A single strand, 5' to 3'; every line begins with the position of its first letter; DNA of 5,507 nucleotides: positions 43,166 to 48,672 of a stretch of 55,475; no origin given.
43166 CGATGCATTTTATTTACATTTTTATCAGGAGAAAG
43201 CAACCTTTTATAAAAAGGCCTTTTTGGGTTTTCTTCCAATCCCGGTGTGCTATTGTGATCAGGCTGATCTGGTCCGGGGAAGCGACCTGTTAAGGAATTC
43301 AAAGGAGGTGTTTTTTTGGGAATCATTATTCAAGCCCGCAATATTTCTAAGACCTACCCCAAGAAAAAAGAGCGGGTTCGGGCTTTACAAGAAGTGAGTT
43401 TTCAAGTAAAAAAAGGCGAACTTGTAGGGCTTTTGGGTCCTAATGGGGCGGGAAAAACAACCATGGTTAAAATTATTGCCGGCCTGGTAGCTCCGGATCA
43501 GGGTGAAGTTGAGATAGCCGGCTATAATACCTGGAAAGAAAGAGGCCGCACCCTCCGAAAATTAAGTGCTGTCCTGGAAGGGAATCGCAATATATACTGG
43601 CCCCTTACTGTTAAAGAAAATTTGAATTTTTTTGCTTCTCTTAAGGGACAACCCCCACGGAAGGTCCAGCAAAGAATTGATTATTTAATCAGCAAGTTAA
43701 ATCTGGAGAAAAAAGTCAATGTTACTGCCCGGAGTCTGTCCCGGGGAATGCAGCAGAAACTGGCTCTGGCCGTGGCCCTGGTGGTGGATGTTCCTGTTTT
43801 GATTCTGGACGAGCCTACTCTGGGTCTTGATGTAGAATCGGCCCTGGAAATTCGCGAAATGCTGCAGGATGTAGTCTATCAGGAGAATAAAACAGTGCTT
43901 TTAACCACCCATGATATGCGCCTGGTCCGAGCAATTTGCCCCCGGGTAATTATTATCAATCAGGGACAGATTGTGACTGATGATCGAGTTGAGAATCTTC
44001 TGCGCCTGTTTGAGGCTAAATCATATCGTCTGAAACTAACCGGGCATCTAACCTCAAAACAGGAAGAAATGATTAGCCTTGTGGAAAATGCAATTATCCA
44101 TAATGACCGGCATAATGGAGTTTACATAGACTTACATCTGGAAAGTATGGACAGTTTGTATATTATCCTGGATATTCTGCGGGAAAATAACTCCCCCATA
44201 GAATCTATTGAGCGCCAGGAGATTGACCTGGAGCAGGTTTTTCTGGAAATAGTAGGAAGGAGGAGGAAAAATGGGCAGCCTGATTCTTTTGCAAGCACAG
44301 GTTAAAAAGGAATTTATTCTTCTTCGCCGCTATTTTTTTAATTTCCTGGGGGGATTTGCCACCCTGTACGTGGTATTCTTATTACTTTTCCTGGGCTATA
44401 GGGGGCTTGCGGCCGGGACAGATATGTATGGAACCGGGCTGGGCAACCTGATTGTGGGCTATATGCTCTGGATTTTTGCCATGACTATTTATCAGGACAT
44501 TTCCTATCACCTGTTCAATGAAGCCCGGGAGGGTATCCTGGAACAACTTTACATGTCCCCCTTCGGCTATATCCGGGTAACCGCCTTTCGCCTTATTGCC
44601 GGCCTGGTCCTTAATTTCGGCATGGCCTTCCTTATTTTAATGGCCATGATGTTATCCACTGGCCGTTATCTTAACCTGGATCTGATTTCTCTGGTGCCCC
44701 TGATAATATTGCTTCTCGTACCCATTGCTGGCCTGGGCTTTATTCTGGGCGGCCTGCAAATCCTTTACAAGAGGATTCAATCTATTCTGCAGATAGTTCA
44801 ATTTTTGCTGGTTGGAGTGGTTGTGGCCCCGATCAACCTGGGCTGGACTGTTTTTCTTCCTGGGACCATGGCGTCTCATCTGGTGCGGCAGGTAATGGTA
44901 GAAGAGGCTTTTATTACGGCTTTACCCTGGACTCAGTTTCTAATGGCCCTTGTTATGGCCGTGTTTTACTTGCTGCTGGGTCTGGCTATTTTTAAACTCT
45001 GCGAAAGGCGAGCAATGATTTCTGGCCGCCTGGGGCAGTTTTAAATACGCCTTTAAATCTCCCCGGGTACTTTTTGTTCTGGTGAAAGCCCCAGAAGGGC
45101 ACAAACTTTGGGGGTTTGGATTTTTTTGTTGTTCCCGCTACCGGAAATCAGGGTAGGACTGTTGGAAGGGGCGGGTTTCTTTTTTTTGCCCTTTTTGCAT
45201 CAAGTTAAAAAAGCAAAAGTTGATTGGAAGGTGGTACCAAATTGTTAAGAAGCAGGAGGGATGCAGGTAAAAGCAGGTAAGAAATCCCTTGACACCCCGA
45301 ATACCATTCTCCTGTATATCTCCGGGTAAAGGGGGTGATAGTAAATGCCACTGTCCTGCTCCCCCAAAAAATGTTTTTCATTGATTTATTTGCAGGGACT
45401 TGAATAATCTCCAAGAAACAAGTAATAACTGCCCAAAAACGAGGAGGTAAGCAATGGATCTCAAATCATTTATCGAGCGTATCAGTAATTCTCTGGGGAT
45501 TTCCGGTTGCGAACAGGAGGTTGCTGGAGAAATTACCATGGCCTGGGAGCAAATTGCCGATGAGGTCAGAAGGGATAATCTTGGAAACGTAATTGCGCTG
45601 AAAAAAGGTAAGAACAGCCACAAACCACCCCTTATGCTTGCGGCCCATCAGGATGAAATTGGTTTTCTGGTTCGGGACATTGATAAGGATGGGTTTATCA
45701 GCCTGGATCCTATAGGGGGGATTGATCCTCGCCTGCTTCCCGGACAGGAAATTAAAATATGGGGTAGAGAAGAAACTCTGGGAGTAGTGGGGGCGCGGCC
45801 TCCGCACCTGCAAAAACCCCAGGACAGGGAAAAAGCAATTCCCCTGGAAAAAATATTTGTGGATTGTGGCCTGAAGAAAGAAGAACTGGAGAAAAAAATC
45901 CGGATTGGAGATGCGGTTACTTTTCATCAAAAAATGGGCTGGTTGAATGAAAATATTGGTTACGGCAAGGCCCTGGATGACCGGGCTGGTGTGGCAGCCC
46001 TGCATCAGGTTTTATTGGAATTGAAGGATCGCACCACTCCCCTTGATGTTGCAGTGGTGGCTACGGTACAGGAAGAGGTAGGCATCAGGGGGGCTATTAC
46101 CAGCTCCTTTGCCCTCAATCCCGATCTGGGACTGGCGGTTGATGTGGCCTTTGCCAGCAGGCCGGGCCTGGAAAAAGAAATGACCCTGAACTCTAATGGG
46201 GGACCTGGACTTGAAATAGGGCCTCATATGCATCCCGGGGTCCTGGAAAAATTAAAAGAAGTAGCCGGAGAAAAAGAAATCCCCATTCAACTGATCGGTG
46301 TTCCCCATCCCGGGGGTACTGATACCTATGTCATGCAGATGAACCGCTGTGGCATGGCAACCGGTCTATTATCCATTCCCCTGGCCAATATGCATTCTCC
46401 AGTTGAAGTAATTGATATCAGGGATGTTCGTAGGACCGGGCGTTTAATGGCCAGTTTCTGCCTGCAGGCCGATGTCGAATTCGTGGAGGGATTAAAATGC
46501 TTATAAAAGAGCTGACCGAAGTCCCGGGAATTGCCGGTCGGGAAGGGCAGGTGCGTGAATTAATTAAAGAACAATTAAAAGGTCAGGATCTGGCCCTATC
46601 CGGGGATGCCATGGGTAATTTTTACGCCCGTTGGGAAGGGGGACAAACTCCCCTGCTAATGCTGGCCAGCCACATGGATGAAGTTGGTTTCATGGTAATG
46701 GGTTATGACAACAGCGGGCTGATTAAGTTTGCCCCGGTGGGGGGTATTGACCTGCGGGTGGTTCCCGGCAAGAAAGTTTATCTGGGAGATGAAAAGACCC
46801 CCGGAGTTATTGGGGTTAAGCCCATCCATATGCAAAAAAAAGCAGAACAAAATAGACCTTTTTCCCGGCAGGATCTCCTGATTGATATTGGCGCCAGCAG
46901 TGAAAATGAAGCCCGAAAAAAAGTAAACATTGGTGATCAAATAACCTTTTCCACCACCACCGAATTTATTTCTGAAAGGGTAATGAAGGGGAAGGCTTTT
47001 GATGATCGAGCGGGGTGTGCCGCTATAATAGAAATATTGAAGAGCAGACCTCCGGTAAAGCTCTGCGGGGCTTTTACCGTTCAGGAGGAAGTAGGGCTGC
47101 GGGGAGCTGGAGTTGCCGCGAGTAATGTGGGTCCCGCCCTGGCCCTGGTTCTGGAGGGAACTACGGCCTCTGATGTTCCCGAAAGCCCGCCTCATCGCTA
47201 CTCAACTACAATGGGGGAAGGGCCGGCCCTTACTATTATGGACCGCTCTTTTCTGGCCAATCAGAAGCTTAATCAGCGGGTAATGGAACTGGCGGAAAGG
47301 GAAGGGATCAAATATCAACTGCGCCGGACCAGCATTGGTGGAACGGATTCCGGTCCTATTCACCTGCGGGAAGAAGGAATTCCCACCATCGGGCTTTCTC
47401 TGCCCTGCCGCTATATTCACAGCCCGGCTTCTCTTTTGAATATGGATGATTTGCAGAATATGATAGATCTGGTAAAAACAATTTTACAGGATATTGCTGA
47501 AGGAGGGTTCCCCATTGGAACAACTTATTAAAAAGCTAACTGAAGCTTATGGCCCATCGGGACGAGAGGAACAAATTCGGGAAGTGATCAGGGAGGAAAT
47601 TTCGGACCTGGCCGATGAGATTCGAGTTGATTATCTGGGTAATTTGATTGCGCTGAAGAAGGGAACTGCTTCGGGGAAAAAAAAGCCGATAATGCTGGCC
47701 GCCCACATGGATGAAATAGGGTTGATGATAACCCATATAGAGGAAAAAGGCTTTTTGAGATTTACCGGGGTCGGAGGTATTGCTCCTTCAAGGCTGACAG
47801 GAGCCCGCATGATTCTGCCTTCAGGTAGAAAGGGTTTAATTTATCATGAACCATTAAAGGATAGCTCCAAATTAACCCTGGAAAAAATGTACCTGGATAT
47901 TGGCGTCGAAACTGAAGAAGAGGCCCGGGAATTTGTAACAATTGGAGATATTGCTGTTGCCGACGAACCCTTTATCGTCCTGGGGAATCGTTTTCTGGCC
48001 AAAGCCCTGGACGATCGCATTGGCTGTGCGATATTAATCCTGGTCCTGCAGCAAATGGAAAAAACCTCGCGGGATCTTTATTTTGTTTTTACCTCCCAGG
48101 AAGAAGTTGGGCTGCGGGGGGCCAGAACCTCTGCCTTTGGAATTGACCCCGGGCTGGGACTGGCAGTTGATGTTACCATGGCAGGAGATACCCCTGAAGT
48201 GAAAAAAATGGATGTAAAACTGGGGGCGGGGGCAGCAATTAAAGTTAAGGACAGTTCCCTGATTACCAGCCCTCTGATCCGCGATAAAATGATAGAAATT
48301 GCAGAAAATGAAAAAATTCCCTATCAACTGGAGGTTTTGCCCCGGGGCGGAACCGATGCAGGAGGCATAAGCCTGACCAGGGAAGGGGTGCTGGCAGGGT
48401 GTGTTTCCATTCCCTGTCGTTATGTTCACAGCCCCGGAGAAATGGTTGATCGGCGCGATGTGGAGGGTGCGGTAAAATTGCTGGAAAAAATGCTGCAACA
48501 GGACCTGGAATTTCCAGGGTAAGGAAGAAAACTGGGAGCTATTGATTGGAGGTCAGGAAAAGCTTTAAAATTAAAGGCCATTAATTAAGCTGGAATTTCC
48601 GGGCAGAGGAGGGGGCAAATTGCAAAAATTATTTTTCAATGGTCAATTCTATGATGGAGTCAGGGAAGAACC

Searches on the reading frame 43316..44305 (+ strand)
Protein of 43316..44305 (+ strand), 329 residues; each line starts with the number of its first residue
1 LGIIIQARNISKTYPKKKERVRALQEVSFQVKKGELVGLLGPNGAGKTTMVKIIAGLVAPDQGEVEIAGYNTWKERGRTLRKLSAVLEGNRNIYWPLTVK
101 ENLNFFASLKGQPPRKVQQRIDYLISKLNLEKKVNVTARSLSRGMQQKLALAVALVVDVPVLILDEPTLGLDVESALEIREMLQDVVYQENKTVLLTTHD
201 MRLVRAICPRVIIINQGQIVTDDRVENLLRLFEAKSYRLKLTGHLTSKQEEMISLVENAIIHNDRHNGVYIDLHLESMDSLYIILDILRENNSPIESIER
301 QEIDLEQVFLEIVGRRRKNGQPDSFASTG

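Call 45: search_protein_families(library=pfam, proteins=[window:43316-44305:+], max_evalue=0.00001)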
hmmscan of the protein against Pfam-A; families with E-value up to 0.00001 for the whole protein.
window:43316-44305:+ (329 aa): 2 families
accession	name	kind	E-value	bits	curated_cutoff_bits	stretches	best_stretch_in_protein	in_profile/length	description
PF00005.33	ABC_tran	-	1.9e-31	110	25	1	24-168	1-136/137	ABC transporter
PF13304.12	AAA_21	-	5e-16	60.1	27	1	103-204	176-303/304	AAA domain, putative AbiEii toxin, Type IV TA system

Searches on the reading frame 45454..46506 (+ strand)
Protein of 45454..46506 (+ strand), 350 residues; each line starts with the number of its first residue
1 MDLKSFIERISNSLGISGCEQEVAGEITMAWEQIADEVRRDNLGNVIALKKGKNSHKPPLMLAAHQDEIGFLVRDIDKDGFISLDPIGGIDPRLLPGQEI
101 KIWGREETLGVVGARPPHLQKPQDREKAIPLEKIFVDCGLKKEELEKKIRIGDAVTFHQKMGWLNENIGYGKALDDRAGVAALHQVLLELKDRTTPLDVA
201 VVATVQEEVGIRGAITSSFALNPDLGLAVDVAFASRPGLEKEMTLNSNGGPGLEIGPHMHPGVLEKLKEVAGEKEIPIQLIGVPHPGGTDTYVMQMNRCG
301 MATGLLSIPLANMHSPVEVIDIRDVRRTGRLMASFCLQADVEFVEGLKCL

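Call 45: search_protein_families(library=pfam, proteins=[window:45454-46506:+], max_evalue=0.00001)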
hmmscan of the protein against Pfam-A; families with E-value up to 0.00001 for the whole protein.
window:45454-46506:+ (350 aa): 2 families
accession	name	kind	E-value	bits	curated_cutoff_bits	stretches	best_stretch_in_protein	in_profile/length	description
PF05343.19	Peptidase_M42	-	1.8e-82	277.2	23.2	1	44-331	1-292/292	M42 glutamyl aminopeptidase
PF01546.33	Peptidase_M20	-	2.8e-07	31.1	24.6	1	170-336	29-204/206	Peptidase family M20/M25/M40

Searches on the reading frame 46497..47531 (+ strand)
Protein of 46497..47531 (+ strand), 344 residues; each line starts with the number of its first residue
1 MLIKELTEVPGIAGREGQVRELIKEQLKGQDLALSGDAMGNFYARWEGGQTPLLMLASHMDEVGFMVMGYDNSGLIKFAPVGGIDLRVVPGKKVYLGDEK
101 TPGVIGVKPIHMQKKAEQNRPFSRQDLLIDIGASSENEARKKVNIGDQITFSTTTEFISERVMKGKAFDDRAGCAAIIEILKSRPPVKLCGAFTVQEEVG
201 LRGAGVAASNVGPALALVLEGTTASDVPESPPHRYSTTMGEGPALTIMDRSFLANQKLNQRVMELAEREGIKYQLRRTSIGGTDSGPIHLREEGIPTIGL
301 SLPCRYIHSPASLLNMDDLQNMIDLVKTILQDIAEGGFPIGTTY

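Call 45: search_protein_families(library=pfam, proteins=[window:46497-47531:+], max_evalue=0.00001)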
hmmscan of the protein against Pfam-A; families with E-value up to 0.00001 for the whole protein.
window:46497-47531:+ (344 aa): 2 families
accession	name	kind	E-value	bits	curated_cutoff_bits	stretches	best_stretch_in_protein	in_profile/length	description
PF05343.19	Peptidase_M42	-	1.1e-85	287.7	23.2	1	40-325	1-292/292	M42 glutamyl aminopeptidase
PF01546.33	Peptidase_M20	-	1.9e-06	28.4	24.6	1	162-331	27-205/206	Peptidase family M20/M25/M40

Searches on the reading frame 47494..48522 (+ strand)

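Call 45: search_protein_families(library=pfam, proteins=[window:47494-48522:+], max_evalue=0.00001)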
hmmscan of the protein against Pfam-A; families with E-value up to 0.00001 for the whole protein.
window:47494-48522:+ (342 aa): 3 families
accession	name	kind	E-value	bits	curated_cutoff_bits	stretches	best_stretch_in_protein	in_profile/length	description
PF05343.19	Peptidase_M42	-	5.3e-90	301.9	23.2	1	49-329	1-292/292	M42 glutamyl aminopeptidase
PF01546.33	Peptidase_M20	-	2.7e-08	34.4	24.6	1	172-335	34-205/206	Peptidase family M20/M25/M40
PF04389.22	Peptidase_M28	-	4.9e-06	26.8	21.3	0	171-213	30-76/193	Peptidase family M28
